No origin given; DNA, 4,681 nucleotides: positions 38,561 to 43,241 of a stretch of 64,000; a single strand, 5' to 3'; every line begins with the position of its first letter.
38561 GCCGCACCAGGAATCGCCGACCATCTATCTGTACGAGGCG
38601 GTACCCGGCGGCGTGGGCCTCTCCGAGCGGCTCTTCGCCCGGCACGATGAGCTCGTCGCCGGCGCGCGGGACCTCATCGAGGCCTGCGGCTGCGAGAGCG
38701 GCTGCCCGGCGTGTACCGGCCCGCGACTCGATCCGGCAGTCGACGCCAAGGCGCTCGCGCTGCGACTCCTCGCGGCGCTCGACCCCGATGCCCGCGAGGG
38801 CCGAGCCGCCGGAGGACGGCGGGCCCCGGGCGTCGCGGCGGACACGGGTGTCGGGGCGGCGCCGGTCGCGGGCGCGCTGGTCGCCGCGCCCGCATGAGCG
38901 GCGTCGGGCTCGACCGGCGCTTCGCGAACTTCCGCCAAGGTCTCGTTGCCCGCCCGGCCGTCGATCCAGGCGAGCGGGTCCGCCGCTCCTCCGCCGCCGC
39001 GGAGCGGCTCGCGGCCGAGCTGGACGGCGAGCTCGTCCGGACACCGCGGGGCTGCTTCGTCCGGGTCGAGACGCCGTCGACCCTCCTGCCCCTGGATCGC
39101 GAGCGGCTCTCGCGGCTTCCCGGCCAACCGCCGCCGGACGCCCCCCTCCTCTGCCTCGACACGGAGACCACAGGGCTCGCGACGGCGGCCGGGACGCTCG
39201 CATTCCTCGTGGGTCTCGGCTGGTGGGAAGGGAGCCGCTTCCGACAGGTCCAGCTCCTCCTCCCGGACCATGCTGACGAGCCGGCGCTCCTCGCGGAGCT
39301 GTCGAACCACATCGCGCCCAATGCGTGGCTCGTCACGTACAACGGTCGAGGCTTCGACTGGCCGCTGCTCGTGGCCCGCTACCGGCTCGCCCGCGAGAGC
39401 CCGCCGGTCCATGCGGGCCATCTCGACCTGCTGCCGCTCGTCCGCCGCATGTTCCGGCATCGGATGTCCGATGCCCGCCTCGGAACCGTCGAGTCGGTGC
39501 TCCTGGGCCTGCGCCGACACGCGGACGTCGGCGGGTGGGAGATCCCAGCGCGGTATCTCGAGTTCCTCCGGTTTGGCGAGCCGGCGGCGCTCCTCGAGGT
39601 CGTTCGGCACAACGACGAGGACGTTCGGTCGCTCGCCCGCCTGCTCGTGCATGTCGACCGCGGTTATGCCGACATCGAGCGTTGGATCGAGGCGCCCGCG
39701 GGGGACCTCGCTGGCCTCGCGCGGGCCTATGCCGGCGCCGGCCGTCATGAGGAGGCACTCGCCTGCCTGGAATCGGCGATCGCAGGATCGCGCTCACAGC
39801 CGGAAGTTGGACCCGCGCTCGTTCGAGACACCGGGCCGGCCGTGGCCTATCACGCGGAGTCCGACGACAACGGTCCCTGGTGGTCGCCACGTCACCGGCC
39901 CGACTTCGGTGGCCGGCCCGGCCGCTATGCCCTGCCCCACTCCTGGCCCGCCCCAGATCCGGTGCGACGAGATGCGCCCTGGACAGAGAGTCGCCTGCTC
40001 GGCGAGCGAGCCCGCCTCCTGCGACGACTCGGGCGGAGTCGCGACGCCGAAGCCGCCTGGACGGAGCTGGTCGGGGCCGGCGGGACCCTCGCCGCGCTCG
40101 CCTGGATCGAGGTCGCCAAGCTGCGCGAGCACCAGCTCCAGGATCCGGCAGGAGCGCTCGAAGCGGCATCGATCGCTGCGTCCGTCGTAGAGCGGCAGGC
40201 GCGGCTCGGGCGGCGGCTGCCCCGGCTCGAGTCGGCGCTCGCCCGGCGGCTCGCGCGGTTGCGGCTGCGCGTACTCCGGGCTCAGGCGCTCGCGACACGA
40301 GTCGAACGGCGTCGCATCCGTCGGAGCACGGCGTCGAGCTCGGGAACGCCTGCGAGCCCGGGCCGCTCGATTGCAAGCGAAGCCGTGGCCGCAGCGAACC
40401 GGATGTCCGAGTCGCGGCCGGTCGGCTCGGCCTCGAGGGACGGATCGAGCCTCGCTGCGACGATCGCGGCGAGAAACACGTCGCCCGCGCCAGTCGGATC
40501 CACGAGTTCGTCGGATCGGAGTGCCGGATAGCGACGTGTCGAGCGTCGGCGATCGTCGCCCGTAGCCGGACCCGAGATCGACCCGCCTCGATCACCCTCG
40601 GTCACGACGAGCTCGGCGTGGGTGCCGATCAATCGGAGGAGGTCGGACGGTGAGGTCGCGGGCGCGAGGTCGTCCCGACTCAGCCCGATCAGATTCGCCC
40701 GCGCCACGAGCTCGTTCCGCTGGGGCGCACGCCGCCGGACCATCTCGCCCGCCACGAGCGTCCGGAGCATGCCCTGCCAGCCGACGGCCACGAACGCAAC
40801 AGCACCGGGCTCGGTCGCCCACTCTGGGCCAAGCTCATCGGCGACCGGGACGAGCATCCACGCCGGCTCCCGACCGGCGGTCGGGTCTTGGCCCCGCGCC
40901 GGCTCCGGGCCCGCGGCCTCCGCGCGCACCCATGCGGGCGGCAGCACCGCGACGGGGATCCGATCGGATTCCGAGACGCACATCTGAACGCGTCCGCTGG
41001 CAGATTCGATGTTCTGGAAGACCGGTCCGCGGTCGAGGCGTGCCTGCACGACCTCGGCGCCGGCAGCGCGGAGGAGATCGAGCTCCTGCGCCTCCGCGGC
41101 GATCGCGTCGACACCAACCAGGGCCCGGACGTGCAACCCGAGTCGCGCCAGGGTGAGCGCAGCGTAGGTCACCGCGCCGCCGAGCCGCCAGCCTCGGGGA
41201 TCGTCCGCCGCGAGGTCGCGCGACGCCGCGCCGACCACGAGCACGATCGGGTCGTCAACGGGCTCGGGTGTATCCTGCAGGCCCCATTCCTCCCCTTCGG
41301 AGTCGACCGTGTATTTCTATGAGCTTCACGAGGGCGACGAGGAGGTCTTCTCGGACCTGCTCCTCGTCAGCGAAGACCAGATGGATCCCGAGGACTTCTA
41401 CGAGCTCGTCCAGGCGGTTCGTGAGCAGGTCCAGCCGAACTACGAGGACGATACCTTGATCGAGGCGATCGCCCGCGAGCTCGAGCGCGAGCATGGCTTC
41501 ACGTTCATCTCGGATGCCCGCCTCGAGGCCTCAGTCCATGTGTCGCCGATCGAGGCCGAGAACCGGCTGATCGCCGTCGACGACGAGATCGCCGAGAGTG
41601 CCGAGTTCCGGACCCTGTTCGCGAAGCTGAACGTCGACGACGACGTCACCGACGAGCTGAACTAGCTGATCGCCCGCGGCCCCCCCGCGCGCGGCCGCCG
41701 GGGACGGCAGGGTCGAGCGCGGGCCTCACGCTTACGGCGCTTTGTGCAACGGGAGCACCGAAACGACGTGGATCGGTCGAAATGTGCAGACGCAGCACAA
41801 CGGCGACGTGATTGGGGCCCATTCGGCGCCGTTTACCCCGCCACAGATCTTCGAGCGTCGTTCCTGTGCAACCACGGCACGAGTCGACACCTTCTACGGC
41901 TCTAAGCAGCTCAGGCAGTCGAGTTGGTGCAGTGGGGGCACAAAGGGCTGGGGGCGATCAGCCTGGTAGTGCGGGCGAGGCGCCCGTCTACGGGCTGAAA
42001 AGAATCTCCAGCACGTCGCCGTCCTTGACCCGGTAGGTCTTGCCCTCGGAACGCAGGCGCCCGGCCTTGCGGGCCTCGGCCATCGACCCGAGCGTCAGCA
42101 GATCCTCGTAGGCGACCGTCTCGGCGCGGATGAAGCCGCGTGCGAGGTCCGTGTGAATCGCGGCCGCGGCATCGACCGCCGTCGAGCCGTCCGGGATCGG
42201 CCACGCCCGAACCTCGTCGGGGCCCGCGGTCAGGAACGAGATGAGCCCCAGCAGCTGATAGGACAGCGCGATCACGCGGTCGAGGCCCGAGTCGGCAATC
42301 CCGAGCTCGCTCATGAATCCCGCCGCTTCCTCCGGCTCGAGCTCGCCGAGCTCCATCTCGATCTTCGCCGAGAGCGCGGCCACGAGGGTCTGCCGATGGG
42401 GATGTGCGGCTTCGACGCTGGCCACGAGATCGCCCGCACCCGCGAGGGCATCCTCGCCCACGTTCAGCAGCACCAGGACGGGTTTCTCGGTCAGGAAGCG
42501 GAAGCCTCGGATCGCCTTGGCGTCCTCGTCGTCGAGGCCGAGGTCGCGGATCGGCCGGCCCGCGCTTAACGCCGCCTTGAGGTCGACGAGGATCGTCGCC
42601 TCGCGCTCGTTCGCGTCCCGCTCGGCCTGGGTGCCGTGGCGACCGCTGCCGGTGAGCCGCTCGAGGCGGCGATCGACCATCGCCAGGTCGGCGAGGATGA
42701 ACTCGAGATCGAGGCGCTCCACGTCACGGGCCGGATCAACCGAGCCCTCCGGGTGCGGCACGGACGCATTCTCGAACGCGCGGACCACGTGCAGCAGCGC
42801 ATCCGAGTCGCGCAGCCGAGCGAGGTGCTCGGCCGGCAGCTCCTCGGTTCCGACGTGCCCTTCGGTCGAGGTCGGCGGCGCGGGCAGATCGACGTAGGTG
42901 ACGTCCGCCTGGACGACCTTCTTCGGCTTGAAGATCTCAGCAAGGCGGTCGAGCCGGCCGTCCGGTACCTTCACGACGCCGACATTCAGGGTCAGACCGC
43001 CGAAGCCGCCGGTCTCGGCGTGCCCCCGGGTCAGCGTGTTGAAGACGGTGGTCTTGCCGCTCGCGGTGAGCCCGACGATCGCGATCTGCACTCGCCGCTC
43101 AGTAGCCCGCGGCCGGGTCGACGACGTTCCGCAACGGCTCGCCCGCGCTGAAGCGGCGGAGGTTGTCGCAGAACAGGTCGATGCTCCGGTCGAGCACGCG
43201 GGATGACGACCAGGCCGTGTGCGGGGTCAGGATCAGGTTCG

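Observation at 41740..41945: Four phased TGTGC-N7-GCACA palindromes forming two same-architecture composite hairpins in a convergent intergenic gap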

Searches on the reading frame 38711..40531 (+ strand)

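Call 7: search_protein_families(library=pfam, proteins=[window:38711-40531:+])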
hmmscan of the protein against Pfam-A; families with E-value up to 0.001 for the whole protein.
window:38711-40531:+ (606 aa): 1 family
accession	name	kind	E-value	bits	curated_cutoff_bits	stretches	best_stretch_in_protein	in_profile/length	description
PF13482.12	RNase_H_2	-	1.7e-31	109.8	22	1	147-314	1-163/165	RNase_H superfamily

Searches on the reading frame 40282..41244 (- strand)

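Call 7: search_protein_families(library=pfam, proteins=[window:40282-41244:-])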
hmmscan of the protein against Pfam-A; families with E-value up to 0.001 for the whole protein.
window:40282-41244:- (320 aa): 1 family
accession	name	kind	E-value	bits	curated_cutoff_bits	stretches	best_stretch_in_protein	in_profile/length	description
PF00294.29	PfkB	-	5.9e-11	42.7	25.8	1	198-298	204-296/302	pfkB family carbohydrate kinase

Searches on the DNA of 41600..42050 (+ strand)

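Call 5: search_rna_families(source=window, start=41600, end=42050, threshold=evalue, max_evalue=10, show_alignments=3)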
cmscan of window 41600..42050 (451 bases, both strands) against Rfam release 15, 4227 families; matches with E-value up to 10: 0.
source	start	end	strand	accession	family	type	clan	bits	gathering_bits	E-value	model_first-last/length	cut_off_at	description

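Call 35: search_dna_similar(query=window:41666-41977:+, collection=phages, mode=distant, max_evalue=1)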
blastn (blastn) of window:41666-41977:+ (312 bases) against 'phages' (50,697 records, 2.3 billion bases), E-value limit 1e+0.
No match.

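Call 36: search_dna_similar(query=window:41666-41977:+, collection=plasmids, mode=distant, max_evalue=1)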
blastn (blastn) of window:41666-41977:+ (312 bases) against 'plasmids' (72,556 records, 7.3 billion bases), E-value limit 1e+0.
Records with a match: 25; places in all: 25; records where one place covers at least 80% of the query: 0.
Best place of each record, by identity: 95-99% 1; 90-95% 4; 80-90% 16; 60-80% 4.
By first word of the organism name: Streptomyces 7; Shinella 2; Ralstonia 2; Methylobacterium 2; Burkholderia 2; Kitasatospora 2; Nonomuraea 1; Rhodococcus 1; Azospirillum 1; Amycolatopsis 1; and 4 more.
By predicted mobility (MOB-suite, as given by PLSDB): non-mobilizable 21; mobilizable 4.
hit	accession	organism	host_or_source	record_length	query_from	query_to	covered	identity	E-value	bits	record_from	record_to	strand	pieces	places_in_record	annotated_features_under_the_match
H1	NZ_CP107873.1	Streptomyces virginiae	-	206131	3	60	19%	78.3%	8e-2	45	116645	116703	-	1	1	hypothetical protein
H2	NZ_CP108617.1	Streptomyces avidinii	-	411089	3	60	19%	78.3%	8e-2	45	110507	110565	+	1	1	hypothetical protein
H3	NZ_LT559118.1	Nonomuraea gerenzanensis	-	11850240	23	75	17%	81.8%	8e-2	46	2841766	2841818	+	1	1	none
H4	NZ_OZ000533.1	Shinella sp. WSC3-e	-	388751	7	61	18%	78.2%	3e-1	43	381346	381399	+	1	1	mmsB: 3-hydroxyisobutyrate dehydrogenase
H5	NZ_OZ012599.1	Shinella sp. WSD5-1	-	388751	7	61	18%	78.2%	3e-1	43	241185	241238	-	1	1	mmsB: 3-hydroxyisobutyrate dehydrogenase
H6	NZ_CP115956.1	Ralstonia pseudosolanacearum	Solanum tuberosum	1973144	7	56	16%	80.8%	3e-1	44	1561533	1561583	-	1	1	none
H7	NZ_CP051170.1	Ralstonia pseudosolanacearum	Whole organism,potato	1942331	7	56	16%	80.8%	3e-1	44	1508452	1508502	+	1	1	none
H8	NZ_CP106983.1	Rhodococcus aetherivorans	cell culture,soil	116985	2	50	16%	82.4%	2e-3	50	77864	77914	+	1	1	none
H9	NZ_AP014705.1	Methylobacterium aquaticum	-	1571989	10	57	15%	83.3%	2e-3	50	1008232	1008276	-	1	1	none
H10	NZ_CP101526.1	Burkholderia arboris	mixed culture,soil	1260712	4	48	14%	80.9%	3e-1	43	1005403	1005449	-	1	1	none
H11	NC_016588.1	Azospirillum lipoferum 4B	-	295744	8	46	13%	82.9%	9e-1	41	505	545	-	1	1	none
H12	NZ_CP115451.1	Kitasatospora cathayae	microorganism,rhizosphere soil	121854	6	41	12%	88.9%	8e-2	45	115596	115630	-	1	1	none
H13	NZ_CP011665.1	Streptomyces sp. Mg1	-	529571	11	47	12%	83.8%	9e-1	41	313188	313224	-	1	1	pyridoxal phosphate-dependent aminotransferase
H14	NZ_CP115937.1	Streptomyces goshikiensis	microorganism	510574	11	47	12%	83.8%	9e-1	41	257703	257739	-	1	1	pyridoxal phosphate-dependent aminotransferase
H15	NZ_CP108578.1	Streptomyces goshikiensis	-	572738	11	47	12%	83.8%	9e-1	41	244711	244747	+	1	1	pyridoxal phosphate-dependent aminotransferase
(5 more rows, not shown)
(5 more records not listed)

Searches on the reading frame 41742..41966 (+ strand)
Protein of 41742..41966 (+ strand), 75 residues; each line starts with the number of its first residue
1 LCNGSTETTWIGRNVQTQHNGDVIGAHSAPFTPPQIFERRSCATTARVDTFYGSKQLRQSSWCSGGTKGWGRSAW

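Call 66: find_homologous_proteins(query=window:41742-41966:+, max_evalue=10)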
Query window:41742-41966:+: no candidate shares three 5-residue words with the query. No homologue found.

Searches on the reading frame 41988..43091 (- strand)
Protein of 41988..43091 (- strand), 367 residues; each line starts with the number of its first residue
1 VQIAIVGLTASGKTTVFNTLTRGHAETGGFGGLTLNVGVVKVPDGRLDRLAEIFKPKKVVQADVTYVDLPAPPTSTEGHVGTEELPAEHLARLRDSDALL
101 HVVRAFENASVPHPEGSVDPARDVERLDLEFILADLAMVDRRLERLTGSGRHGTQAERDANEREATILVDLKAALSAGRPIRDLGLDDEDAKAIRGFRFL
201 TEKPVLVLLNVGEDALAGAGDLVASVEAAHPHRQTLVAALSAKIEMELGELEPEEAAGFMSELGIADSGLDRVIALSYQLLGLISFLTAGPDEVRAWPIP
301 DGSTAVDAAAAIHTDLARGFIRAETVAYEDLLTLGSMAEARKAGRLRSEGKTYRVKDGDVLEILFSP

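Call 7: search_protein_families(library=pfam, proteins=[window:41988-43091:-])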
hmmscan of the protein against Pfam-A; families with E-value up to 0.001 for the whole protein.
window:41988-43091:- (367 aa): 4 families
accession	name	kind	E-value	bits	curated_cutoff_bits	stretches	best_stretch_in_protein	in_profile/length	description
PF06071.19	YchF-GTPase_C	-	1.2e-31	109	27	1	283-365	1-83/84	Protein of unknown function (DUF933)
PF01926.29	MMR_HSR1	-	4.6e-08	33.6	21.9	1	2-106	1-85/113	50S ribosome-binding GTPase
PF02824.27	TGS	-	2.7e-06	27.8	22.2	1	299-364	13-59/60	TGS domain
PF02421.24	FeoB_N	-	0.00011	22.3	27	1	2-38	2-38/156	Ferrous iron transport protein B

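Call 15: find_homologous_proteins(query=window:41988-43091:-, max_evalue=1e-60)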
Query window:41988-43091:- (367 aa): 7657 proteins with E <= 1e-60 among 8000 candidates; the best 120 are listed.
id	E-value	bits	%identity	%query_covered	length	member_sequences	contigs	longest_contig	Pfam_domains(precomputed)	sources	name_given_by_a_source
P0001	2.1e-219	746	96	100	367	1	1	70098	PF02824.28,PF01926.30,PF06071.20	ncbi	-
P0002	6.5e-214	728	94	100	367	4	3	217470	PF02824.28,PF01926.30,PF06071.20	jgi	jgi:GTP-binding protein YchF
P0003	4.3e-213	725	93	100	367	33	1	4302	PF02824.28,PF01926.30,PF06071.20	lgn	-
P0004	7.3e-201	685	88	100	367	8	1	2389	PF02824.28,PF01926.30,PF06071.20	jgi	jgi:ribosome-binding ATPase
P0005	6.3e-198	675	87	100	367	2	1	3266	PF02824.28,PF01926.30,PF06071.20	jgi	jgi:GTP-binding protein YchF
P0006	5.5e-197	672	86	100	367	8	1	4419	PF01926.30,PF06071.20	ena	-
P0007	4.6e-196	669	84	100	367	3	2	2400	PF02824.28,PF01926.30,PF06071.20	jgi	-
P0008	5.9e-196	669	85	100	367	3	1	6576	PF01926.30,PF06071.20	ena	-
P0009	8.0e-196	668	85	100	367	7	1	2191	PF01926.30,PF06071.20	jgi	jgi:GTP-binding protein YchF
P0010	7.3e-195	665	84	100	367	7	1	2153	PF02824.28,PF01926.30,PF06071.20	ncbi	-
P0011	2.0e-193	660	85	100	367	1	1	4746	PF02824.28,PF01926.30,PF06071.20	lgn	-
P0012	8.6e-193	658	85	100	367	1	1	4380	PF01926.30,PF06071.20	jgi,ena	-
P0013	3.3e-192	656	83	100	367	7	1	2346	PF02824.28,PF01926.30,PF06071.20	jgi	jgi:GTP-binding protein YchF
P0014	5.8e-192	656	85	100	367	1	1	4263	PF02824.28,PF01926.30,PF06071.20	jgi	jgi:GTP-binding protein YchF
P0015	9.9e-192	655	83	100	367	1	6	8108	PF01926.30,PF02421.25,PF06071.20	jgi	jgi:GTP-binding protein YchF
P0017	1.6e-191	654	85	100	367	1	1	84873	PF01926.30,PF06071.20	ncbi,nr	ncbi:MAG: redox-regulated ATPase YchF [Chloroflexota bacterium]|nr:MAG: redox-regulated ATPase YchF 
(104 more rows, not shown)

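Call 16: find_encoding_contigs(protein=P0001, flank=10000, max_places=3)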
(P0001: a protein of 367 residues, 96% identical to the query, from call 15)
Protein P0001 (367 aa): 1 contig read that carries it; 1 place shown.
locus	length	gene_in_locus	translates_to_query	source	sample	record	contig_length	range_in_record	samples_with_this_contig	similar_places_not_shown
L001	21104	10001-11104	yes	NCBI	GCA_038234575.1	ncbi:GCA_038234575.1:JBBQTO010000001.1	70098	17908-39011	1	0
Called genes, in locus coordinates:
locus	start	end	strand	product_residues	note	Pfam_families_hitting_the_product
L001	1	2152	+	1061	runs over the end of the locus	PF00580:UvrD-helicase, PF01443:Viral_helicase1 (faint), PF13245:AAA_19, PF13604:AAA_30 (faint), PF13361:UvrD_C, PF13538:UvrD_C_2 (faint), PF12705:PDDEXK_1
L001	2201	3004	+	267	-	PF00702:Hydrolase, PF13419:HAD_2, PF13242:Hydrolase_like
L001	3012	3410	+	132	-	-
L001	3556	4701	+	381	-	PF00491:Arginase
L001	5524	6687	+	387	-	PF00072:Response_reg, PF10609:ParA (weak), PF01656:CbiA, PF13614:AAA_31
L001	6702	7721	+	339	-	PF01177:Asp_Glu_race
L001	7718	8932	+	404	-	PF10103:Zincin_2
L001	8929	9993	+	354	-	PF00389:2-Hacid_dh, PF02826:2-Hacid_dh_C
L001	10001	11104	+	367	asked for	PF01926:MMR_HSR1 (weak), PF06071:YchF-GTPase_C, PF02824:TGS (weak)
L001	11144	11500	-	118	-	-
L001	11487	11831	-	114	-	-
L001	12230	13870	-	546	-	PF13482:RNase_H_2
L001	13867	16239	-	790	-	PF00270:DEAD, PF04851:ResIII, PF00271:Helicase_C, PF22982:WHD_HRQ1, PF09369:MZB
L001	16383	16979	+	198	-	-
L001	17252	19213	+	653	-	PF06480:FtsH_ext, PF00004:AAA, PF07728:AAA_5 (weak), PF17862:AAA_lid_3, PF01434:Peptidase_M41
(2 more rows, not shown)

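Call 17: find_encoding_contigs(protein=P0002, flank=10000, max_places=4)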
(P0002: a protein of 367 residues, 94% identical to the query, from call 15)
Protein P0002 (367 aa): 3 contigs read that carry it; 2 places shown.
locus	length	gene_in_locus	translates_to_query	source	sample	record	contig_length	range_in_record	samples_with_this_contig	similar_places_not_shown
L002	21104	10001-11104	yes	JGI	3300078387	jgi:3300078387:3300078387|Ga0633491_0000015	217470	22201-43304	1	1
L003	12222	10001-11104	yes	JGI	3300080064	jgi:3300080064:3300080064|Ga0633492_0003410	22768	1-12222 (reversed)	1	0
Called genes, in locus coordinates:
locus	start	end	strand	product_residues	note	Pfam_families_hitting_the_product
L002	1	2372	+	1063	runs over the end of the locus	PF00580:UvrD-helicase, PF01443:Viral_helicase1 (faint), PF13245:AAA_19, PF13604:AAA_30 (faint), PF13361:UvrD_C, PF13538:UvrD_C_2 (weak), PF12705:PDDEXK_1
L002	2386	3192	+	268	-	PF00702:Hydrolase, PF13419:HAD_2, PF13242:Hydrolase_like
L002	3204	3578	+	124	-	-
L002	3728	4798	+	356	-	PF00491:Arginase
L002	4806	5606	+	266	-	PF13489:Methyltransf_23 (weak), PF08241:Methyltransf_11, PF08242:Methyltransf_12 (weak), PF13649:Methyltransf_25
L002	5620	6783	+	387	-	PF00072:Response_reg, PF10609:ParA, PF01656:CbiA, PF13614:AAA_31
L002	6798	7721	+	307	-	PF01177:Asp_Glu_race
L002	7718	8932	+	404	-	PF10103:Zincin_2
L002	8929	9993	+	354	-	PF00389:2-Hacid_dh, PF02826:2-Hacid_dh_C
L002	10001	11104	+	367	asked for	PF01926:MMR_HSR1, PF06071:YchF-GTPase_C, PF02824:TGS (weak)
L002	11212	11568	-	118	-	-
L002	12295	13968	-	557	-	PF13482:RNase_H_2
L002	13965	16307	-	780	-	PF00270:DEAD, PF04851:ResIII, PF00271:Helicase_C, PF22982:WHD_HRQ1, PF09369:MZB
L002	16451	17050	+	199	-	-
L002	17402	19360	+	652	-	PF06480:FtsH_ext, PF00004:AAA, PF07728:AAA_5 (weak), PF17862:AAA_lid_3, PF01434:Peptidase_M41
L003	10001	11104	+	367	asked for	PF01926:MMR_HSR1, PF06071:YchF-GTPase_C, PF02824:TGS (weak)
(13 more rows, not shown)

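Call 23: find_encoding_contigs(protein=P0003, flank=5000, max_places=4)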
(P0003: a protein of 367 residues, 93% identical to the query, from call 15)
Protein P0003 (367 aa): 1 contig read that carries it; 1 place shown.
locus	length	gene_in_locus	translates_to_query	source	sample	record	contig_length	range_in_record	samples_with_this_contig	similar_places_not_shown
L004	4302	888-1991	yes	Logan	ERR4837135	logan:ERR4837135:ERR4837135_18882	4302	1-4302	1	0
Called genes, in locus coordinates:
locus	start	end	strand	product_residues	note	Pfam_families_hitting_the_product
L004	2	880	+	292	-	?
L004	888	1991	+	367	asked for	PF01926:MMR_HSR1, PF06071:YchF-GTPase_C, PF02824:TGS (faint)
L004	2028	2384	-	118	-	-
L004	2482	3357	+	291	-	PF00294:PfkB (weak)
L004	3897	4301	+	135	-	?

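Call 24: find_encoding_contigs(protein=P0004, flank=5000, max_places=4)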
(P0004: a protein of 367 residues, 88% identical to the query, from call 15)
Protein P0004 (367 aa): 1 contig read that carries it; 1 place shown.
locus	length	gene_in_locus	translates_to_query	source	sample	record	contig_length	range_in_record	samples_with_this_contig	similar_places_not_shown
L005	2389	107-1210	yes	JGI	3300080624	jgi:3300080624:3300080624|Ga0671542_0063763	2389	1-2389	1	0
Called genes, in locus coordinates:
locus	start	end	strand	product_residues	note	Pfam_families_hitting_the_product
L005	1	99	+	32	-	?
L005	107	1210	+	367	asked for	PF01926:MMR_HSR1, PF06071:YchF-GTPase_C, PF02824:TGS (faint)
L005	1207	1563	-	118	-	-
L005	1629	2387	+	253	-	?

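Call 43: find_encoding_contigs(protein=P0005, flank=3000, max_places=3)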
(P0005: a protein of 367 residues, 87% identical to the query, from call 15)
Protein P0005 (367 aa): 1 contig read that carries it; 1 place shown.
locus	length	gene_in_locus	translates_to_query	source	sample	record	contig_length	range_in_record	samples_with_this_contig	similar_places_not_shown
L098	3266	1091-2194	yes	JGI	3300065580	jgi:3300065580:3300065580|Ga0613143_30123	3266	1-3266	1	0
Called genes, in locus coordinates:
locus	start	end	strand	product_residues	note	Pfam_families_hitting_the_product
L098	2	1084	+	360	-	?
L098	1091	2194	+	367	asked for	PF01926:MMR_HSR1, PF06071:YchF-GTPase_C, PF02824:TGS (weak)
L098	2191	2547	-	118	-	-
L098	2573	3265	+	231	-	?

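Call 44: find_encoding_contigs(protein=P0006, flank=3000, max_places=3)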
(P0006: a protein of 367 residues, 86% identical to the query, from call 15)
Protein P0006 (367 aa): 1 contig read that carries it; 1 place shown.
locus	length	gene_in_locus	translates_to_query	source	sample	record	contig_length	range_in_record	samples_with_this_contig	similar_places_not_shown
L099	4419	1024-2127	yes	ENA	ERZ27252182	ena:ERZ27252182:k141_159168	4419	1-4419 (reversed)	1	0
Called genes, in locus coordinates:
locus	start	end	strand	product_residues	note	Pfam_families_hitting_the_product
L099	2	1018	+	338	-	?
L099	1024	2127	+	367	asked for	PF01926:MMR_HSR1, PF06071:YchF-GTPase_C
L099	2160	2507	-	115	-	-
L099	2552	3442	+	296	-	PF00294:PfkB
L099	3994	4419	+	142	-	?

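Call 45: find_encoding_contigs(protein=P0017, flank=10000, max_places=3)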
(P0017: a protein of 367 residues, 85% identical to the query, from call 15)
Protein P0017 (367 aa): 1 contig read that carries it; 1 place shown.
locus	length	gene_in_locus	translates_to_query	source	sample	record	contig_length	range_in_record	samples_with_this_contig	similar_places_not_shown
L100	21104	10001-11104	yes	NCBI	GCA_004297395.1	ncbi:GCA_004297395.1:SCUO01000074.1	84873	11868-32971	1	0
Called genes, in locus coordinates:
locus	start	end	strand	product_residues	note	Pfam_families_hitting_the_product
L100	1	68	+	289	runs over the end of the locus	PF00702:Hydrolase, PF13419:HAD_2, PF13242:Hydrolase_like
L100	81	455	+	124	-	-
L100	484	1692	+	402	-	PF01546:Peptidase_M20, PF07687:M20_dimer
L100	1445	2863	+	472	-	PF00491:Arginase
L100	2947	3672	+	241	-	PF03009:GDPD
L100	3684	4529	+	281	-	PF08241:Methyltransf_11, PF08242:Methyltransf_12, PF13649:Methyltransf_25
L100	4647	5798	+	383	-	PF00072:Response_reg, PF01656:CbiA, PF10609:ParA (weak), PF13614:AAA_31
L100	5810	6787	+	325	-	PF01177:Asp_Glu_race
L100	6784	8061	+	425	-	PF10103:Zincin_2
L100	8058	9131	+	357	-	PF00389:2-Hacid_dh, PF02826:2-Hacid_dh_C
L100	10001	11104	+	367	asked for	PF01926:MMR_HSR1, PF06071:YchF-GTPase_C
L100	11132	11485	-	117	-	-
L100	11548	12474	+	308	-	-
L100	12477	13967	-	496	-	PF13482:RNase_H_2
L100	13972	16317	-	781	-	PF00270:DEAD, PF04851:ResIII, PF00271:Helicase_C, PF22982:WHD_HRQ1, PF09369:MZB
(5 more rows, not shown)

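Call 67: find_encoding_contigs(protein=window:41988-43091:-, flank=1000, max_places=3)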
Protein window:41988-43091:- (367 aa): no gene with exactly this product is on record in the collection.
